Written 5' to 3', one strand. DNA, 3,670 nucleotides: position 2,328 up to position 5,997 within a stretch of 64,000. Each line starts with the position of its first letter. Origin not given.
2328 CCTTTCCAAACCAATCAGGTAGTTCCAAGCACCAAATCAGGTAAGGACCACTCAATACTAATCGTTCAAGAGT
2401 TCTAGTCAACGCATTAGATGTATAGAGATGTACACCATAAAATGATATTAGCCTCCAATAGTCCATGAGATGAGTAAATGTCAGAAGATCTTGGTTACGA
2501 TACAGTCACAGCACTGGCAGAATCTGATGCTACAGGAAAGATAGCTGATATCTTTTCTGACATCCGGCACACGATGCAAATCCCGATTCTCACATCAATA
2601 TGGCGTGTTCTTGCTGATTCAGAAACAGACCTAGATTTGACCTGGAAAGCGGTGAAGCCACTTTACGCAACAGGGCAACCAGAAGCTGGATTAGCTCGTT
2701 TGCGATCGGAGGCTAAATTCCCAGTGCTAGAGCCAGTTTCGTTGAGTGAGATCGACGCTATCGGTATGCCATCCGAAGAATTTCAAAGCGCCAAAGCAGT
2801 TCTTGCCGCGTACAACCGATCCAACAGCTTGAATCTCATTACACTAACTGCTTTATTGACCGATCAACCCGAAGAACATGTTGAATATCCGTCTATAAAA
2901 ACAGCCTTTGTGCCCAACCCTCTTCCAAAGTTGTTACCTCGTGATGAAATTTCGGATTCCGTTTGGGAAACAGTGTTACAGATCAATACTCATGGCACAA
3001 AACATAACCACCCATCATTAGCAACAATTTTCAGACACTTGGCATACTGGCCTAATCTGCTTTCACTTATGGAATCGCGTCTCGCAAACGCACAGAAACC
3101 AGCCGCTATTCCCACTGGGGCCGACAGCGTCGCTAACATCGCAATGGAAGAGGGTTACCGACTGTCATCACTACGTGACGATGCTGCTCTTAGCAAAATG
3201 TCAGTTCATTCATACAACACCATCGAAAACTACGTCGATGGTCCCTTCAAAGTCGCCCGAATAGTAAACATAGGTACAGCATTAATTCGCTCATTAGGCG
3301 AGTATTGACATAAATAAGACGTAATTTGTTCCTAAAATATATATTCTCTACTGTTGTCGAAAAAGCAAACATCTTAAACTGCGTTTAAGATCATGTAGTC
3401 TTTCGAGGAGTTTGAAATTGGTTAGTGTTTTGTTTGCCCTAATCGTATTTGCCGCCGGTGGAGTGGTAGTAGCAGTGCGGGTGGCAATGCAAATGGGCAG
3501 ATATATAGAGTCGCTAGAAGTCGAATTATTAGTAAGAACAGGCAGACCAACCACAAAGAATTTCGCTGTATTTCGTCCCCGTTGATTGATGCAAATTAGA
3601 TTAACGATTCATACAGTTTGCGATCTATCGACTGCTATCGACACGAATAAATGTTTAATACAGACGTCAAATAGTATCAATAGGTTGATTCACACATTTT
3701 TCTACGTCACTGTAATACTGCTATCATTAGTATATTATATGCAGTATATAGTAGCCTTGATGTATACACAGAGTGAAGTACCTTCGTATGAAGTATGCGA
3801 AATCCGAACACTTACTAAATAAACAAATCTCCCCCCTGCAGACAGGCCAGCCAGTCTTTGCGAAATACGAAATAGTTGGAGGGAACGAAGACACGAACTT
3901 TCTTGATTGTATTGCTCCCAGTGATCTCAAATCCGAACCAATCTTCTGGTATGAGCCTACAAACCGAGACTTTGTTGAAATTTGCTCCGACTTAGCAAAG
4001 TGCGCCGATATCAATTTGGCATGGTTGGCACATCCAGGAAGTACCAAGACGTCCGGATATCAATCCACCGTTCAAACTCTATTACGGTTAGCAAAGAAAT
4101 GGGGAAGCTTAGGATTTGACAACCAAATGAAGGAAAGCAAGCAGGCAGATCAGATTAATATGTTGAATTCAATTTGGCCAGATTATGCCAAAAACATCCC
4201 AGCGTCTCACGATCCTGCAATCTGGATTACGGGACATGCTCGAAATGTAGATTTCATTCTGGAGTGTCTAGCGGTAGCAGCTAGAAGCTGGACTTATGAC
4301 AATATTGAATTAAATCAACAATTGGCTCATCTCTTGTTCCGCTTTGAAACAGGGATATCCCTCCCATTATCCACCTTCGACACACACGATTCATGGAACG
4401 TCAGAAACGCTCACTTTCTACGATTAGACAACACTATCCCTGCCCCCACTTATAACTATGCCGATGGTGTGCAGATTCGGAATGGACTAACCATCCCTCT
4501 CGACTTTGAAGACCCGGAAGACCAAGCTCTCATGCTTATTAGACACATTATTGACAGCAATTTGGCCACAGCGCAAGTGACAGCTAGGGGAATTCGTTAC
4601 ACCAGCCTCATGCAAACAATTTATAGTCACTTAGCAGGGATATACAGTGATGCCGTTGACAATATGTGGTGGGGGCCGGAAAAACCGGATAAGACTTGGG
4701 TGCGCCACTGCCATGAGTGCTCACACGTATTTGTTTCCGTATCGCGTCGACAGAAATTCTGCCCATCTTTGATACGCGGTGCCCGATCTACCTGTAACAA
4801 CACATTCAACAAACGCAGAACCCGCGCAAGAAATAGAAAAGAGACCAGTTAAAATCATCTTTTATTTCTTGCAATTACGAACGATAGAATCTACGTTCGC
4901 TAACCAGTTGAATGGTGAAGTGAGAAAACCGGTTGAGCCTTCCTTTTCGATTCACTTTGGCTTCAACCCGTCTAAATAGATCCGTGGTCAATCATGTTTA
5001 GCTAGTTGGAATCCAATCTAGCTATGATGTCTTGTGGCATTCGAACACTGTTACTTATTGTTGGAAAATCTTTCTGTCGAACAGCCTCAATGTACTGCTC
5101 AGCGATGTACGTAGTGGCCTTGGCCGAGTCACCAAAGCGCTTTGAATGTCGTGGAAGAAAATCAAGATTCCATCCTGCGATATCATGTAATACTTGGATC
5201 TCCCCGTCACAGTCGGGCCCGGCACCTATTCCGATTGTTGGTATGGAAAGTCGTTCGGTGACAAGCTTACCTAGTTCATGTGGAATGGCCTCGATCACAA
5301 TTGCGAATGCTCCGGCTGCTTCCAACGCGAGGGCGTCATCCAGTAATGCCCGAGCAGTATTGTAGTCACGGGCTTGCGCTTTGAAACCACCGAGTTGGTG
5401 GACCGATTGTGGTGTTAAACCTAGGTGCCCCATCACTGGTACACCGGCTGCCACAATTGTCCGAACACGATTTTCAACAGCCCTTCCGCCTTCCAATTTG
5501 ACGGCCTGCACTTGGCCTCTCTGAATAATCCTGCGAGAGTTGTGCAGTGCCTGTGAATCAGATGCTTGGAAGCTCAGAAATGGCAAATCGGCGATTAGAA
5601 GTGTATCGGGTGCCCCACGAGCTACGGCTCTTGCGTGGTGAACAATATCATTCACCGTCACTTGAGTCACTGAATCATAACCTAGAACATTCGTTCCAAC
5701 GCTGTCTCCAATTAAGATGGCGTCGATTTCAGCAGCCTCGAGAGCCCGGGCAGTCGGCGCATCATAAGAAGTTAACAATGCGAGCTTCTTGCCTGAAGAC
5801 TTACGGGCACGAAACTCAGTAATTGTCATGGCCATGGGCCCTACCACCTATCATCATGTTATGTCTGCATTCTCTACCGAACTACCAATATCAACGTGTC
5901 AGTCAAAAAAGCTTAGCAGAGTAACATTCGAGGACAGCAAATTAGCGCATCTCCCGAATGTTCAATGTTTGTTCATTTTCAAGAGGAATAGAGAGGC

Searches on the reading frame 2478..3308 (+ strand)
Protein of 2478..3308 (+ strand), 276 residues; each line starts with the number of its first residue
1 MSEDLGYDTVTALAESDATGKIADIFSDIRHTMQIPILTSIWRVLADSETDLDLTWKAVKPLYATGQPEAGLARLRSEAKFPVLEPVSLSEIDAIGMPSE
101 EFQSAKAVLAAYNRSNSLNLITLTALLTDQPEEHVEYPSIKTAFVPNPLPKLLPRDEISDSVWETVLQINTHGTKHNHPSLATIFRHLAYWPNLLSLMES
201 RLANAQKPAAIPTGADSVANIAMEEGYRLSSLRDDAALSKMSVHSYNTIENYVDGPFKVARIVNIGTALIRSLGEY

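Call 8: search_protein_families(library=pfam, proteins=[window:2478-3308:+], max_evalue=0.01)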
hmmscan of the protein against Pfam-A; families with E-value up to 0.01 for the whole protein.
window:2478-3308:+ (276 aa): 1 family
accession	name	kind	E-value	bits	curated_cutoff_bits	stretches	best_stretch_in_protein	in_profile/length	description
PF10778.14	DehI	-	2.3e-06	28.1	28.9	1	36-128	1-91/148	Halocarboxylic acid dehydrogenase DehI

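Call 22: find_encoding_contigs(protein=window:2478-3308:+, flank=10000, max_places=10)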
Protein window:2478-3308:+ (276 aa): 13 contigs read that carry it; 9 places shown.
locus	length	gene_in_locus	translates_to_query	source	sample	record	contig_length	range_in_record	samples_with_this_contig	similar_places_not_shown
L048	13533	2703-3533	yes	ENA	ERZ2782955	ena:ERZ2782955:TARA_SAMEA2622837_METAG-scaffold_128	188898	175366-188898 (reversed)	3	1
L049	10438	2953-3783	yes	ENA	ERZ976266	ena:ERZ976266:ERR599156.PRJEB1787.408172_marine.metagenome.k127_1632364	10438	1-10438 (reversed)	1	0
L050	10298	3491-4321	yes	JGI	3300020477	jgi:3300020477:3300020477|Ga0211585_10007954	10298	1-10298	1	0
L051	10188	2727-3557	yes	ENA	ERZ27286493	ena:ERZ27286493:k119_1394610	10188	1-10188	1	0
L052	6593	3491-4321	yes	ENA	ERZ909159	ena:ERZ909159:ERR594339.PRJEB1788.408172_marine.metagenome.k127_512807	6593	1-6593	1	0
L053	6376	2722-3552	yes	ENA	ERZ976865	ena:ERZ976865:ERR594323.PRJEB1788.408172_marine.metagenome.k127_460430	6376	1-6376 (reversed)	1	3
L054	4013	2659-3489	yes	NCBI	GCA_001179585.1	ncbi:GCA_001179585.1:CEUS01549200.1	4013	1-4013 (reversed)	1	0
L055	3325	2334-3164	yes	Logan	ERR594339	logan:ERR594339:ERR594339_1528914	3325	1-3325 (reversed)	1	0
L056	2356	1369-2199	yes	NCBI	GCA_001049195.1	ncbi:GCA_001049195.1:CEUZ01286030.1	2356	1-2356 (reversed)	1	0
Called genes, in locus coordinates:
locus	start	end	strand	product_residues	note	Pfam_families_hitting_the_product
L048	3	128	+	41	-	?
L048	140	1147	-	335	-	PF04166:PdxA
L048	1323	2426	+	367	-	PF02746:MR_MLE_N, PF13378:MR_MLE_C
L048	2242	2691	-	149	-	-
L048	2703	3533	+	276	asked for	PF10778:DehI (faint)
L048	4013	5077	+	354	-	-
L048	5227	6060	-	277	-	PF02548:Pantoate_transf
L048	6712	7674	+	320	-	-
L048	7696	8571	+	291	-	PF21598:PvuRts1I-like_N, PF18491:SRA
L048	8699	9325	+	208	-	PF17032:Zn_ribbon_15 (faint), PF12773:DZR, PF13240:Zn_Ribbon_1 (weak)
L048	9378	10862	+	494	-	PF00089:Trypsin (weak), PF13365:Trypsin_2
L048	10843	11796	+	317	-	PF05721:PhyH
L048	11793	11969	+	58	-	-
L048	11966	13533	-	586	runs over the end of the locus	PF12307:DUF3631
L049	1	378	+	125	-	?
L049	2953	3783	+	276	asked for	PF10778:DehI (faint)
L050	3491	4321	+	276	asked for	PF10778:DehI (faint)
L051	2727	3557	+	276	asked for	PF10778:DehI (faint)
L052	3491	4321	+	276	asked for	PF10778:DehI (faint)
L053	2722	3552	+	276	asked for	PF10778:DehI (faint)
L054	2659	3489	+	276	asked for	PF10778:DehI (faint)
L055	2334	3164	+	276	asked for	PF10778:DehI (faint)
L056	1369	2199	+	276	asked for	PF10778:DehI (faint)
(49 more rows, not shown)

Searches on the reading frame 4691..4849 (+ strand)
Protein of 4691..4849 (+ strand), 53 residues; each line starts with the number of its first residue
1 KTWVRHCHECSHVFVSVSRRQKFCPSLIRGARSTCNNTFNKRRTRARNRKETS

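Call 70: search_protein_families(library=pfam, proteins=[window:4691-4849:+], max_evalue=10)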
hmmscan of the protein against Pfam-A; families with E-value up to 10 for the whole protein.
seq(53 aa): 4 families
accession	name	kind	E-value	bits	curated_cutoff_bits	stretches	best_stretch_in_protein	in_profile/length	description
PF08772.16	Zn_ribbon_NOB1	-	0.039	14.5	24.9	1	1-26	5-28/72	Nin one binding (NOB1) Zn-ribbon like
PF09297.16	Zn_ribbon_NUD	-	0.084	13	24.8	1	2-14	19-31/32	NADH pyrophosphatase zinc ribbon domain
PF24071.1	Phage_zn_bind_3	-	0.12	12.7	27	1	5-18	16-29/46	Phage FDXHR zinc binding domain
PF11706.13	zf-CGNR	-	0.49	10.7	24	1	4-47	2-43/44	CGNR zinc finger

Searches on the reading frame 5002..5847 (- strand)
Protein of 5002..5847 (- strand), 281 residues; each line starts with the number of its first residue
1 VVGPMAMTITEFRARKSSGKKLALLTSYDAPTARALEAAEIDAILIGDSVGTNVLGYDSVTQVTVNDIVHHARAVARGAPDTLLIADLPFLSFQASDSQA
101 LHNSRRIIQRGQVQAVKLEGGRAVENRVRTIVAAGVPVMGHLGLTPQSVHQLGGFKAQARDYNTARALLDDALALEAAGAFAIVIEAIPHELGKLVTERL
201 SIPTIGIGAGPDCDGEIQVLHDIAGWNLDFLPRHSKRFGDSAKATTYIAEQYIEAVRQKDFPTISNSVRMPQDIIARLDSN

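Call 8: search_protein_families(library=pfam, proteins=[window:5002-5847:-], max_evalue=0.01)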
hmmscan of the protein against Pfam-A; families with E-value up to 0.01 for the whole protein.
window:5002-5847:- (281 aa): 3 families
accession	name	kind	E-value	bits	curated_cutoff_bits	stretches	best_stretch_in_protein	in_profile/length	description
PF02548.21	Pantoate_transf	-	2.8e-99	332.2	28.7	1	7-263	2-258/259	Ketopantoate hydroxymethyltransferase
PF13714.12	PEP_mutase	-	2.9e-05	24.2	31.5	1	12-111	1-98/240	Phosphoenolpyruvate phosphomutase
PF01177.27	Asp_Glu_race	-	0.0051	17.1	31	0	159-208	47-97/211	Asp/Glu/Hydantoin racemase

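Call 13: find_related_loci(query=window:5002-5847:-, collection=genome_contigs, flank=10000)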
Query window:5002-5847:- (281 aa) in genome_contigs; peptide patterns used: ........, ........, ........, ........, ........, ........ (x = any residue, [..] = any of these).
127 stretches matched a pattern; 39 encode a relative of the query (tblastn E <= 1e-3); 39 distinct loci.
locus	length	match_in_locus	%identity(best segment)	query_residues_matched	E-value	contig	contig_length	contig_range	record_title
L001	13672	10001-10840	78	2-281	2e-142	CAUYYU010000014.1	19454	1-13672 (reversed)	MAG: Chloroflexota bacterium isolate CB27_AW.76 genome assembly, contig: Ga0310120_10001216, whole genome shotgun sequen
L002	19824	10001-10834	76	2-279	4e-136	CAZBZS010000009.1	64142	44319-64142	MAG TPA_asm: uncultured Chloroflexota bacterium isolate SRP092902_co1_109 genome assembly, contig: NODE_385_length_64142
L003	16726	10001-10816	52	8-279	1e-93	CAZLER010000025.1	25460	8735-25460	MAG TPA_asm: uncultured Thermotogae bacterium isolate SRP332253_co2_77 genome assembly, contig: NODE_1787_length_25460_c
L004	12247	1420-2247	49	3-278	1e-86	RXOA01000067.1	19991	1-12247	MAG: Candidatus Bipolaricaulota bacterium isolate Zgenome_0786 k87_4871255, whole genome shotgun sequence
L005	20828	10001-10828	48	3-278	3e-86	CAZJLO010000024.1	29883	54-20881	MAG TPA_asm: uncultured Thermotogae bacterium isolate binchicken_co42_503 genome assembly, contig: NODE_1557_length_2988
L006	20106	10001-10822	49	5-278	4e-86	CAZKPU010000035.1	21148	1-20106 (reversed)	MAG TPA_asm: uncultured Thermotogae bacterium isolate binchicken_co42_504 genome assembly, contig: NODE_3126_length_2114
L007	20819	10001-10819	48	5-278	1e-83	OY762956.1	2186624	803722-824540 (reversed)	MAG: Dehalococcoidia bacterium isolate caf6cba7-c187-4a53-abc2-184ab5dfaca7 genome assembly, chromosome: 1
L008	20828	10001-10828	47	5-281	1e-82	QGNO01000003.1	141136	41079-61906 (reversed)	MAG: Chloroflexi bacterium isolate SAR202-VI-29A Ga0133547_10000245, whole genome shotgun sequence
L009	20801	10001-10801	51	8-276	3e-81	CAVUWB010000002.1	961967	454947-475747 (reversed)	MAG: uncultured proteobacterium isolate MFD04540.bin.2.92 genome assembly, contig: contig_16888, whole genome shotgun se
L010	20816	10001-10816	48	7-277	6e-81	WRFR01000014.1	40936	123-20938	MAG: Coriobacteriia bacterium isolate Lab288P4bin85 Ga0123354_10000434, whole genome shotgun sequence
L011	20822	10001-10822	47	4-278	5e-81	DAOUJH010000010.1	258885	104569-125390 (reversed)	MAG TPA_asm: Dehalococcoidia bacterium isolate S32_256 k113_2566363, whole genome shotgun sequence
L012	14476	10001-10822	48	4-278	1e-80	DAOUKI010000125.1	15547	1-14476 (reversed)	MAG TPA_asm: Dehalococcoidia bacterium isolate S5_319 k113_99260, whole genome shotgun sequence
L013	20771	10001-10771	50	7-262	5e-80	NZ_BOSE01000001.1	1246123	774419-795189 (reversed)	Paenibacillus montaniterrae strain J40TS1 sequence01, whole genome shotgun sequence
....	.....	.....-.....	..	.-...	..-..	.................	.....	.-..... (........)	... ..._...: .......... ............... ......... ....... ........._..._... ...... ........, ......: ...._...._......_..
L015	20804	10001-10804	47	10-276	1e-79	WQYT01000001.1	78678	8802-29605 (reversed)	MAG: Coriobacteriia bacterium isolate Emb289P4bin29 Ga0123357_10000075, whole genome shotgun sequence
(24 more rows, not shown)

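Call 19: find_encoding_contigs(protein=window:5002-5847:-, flank=10000, max_places=10)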
Protein window:5002-5847:- (281 aa): no gene with exactly this product is on record in the collection.

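Call 78: find_encoding_contigs(protein=window:5002-5835:-, flank=3000, max_places=10)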
Protein window:5002-5835:- (277 aa): 10 contigs read that carry it; 5 places shown.
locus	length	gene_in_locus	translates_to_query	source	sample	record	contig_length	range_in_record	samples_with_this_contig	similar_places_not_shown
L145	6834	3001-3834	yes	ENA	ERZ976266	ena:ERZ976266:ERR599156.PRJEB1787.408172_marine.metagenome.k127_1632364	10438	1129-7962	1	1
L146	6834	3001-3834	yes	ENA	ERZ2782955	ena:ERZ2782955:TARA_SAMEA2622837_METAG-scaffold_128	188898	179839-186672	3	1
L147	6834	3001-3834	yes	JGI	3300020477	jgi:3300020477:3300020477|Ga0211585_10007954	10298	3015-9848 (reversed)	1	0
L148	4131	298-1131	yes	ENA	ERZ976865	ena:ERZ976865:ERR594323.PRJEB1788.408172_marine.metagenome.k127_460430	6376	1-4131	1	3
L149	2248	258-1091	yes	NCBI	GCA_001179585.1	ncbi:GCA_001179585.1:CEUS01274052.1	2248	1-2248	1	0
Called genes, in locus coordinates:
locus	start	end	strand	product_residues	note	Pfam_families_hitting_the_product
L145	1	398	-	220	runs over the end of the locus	PF17032:Zn_ribbon_15 (faint), PF12773:DZR, PF13240:Zn_Ribbon_1 (weak)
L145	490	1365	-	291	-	PF21598:PvuRts1I-like_N, PF18491:SRA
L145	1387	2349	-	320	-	-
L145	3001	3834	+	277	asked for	PF02548:Pantoate_transf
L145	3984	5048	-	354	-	-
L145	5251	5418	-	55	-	-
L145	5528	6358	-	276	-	PF10778:DehI (faint)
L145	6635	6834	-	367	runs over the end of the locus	PF02746:MR_MLE_N, PF13378:MR_MLE_C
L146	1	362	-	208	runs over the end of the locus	PF17032:Zn_ribbon_15 (faint), PF12773:DZR, PF13240:Zn_Ribbon_1 (weak)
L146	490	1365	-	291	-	PF21598:PvuRts1I-like_N, PF18491:SRA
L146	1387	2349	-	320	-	-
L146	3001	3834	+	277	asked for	PF02548:Pantoate_transf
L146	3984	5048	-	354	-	-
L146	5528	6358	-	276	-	PF10778:DehI (faint)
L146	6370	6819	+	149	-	-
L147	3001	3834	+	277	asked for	PF02548:Pantoate_transf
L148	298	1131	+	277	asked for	PF02548:Pantoate_transf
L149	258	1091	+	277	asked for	PF02548:Pantoate_transf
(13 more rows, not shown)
